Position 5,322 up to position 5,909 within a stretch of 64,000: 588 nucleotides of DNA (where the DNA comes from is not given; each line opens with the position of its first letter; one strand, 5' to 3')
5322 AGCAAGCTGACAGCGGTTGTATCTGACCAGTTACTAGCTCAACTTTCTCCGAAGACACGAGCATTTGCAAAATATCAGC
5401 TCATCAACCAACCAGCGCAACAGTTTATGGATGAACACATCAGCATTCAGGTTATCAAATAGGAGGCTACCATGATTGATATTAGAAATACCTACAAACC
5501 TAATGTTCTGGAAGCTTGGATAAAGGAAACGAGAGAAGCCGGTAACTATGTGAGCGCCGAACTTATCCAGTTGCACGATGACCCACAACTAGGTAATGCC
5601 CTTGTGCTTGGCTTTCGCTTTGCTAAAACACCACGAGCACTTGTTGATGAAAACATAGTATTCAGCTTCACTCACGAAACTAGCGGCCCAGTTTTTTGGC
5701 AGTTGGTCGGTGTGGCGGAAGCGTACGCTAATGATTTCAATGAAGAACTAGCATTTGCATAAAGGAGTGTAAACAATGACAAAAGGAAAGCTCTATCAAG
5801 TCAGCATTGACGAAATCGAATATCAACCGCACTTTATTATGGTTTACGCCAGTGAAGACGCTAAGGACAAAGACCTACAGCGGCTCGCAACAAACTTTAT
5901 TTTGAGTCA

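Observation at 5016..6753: Compact operon of five small unknown proteins, candidate anti-defence / establishment genes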

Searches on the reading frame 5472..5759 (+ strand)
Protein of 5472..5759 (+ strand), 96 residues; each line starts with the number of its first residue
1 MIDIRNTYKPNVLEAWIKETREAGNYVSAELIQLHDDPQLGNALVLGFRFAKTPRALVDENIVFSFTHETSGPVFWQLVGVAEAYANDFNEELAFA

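Call 8: search_protein_families(library=pfam, proteins=[window:5472-5759:+], max_evalue=1)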
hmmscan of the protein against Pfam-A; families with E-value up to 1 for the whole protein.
window:5472-5759:+ (96 aa): 1 family
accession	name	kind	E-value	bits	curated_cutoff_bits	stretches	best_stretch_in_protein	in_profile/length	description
PF23984.1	DUF7307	-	0.12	12.7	27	1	4-37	89-122/129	Pam3 gp33-like protein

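Call 9: search_protein_families(library=phrogs, proteins=[window:5472-5759:+], max_evalue=1)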
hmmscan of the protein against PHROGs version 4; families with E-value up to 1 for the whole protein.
window:5472-5759:+ (96 aa): 0 families

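Call 14: search_protein_families(library=ncbifam, proteins=[window:5472-5759:+], max_evalue=1)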
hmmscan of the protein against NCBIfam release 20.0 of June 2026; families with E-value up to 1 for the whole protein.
window:5472-5759:+ (96 aa): 0 families

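Call 15: search_protein_families(library=padloc, proteins=[window:5472-5759:+], max_evalue=1)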
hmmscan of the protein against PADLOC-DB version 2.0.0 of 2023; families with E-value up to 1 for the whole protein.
window:5472-5759:+ (96 aa): 0 families

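Call 92: search_dna_similar(query=window:5472-5759:+, collection=plasmids, mode=protein, max_evalue=0.001, max_rows=30, rows=spread)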
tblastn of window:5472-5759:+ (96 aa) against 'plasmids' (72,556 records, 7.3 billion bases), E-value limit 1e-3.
Records with a match: 25; places in all: 26; records where one place covers at least 80% of the query: 25.
Best place of each record, by identity: 95-99% 9; 90-95% 15; 60-80% 1.
By first word of the organism name: Lacticaseibacillus 24; Lactiplantibacillus 1.
By predicted mobility (MOB-suite, as given by PLSDB): mobilizable 23; non-mobilizable 2.
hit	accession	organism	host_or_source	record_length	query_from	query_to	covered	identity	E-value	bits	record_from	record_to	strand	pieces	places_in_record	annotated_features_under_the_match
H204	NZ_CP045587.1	Lacticaseibacillus rhamnosus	cell culture,probitic products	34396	1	96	100%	97.9%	1e-57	197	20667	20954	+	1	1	hypothetical protein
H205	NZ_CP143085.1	Lacticaseibacillus paracasei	-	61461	1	96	100%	97.9%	1e-57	197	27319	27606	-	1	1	hypothetical protein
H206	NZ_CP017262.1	Lacticaseibacillus paracasei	cell culture,cheese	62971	1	96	100%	97.9%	1e-57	197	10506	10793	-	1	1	hypothetical protein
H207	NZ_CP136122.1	Lacticaseibacillus paracasei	human,blood culture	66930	1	96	100%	97.9%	1e-57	197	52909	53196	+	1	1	hypothetical protein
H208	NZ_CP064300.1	Lacticaseibacillus paracasei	single cell,kimchi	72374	1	96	100%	97.9%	1e-57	197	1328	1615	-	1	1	hypothetical protein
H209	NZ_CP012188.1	Lacticaseibacillus paracasei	cell culture,Koumiss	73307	1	96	100%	97.9%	1e-57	197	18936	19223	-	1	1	hypothetical protein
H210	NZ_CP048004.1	Lacticaseibacillus paracasei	Canine,Single cell,Canine feces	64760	1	96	100%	96.9%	4e-57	195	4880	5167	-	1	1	hypothetical protein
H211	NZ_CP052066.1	Lacticaseibacillus paracasei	Homo sapiens,whole organism,feces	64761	1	96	100%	96.9%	4e-57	195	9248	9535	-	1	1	hypothetical protein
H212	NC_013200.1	Lacticaseibacillus rhamnosus Lc 705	-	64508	1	96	100%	95.8%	4e-56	192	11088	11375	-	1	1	hypothetical protein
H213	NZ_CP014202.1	Lacticaseibacillus rhamnosus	whole organism,milk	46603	1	96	100%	93.8%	1e-55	191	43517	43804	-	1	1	hypothetical protein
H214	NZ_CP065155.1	Lacticaseibacillus paracasei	organism,Tibetan kefir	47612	1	96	100%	92.8%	2e-42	195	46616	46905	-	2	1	none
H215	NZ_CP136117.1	Lacticaseibacillus rhamnosus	human,blood (terminal ileitis)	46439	1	96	100%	92.8%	2e-42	195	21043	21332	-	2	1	none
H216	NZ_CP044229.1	Lacticaseibacillus rhamnosus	Homo sapiens,cell culture,intestinal ...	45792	1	96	100%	92.8%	2e-42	195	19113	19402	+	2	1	none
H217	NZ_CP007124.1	Lacticaseibacillus paracasei N1115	traditional homemade dairy product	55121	1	96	100%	92.7%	3e-55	189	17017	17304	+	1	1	hypothetical protein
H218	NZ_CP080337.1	Lacticaseibacillus paracasei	pure culture,Sweet Potato Sour Liquid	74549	1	96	100%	92.7%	3e-55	189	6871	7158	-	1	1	hypothetical protein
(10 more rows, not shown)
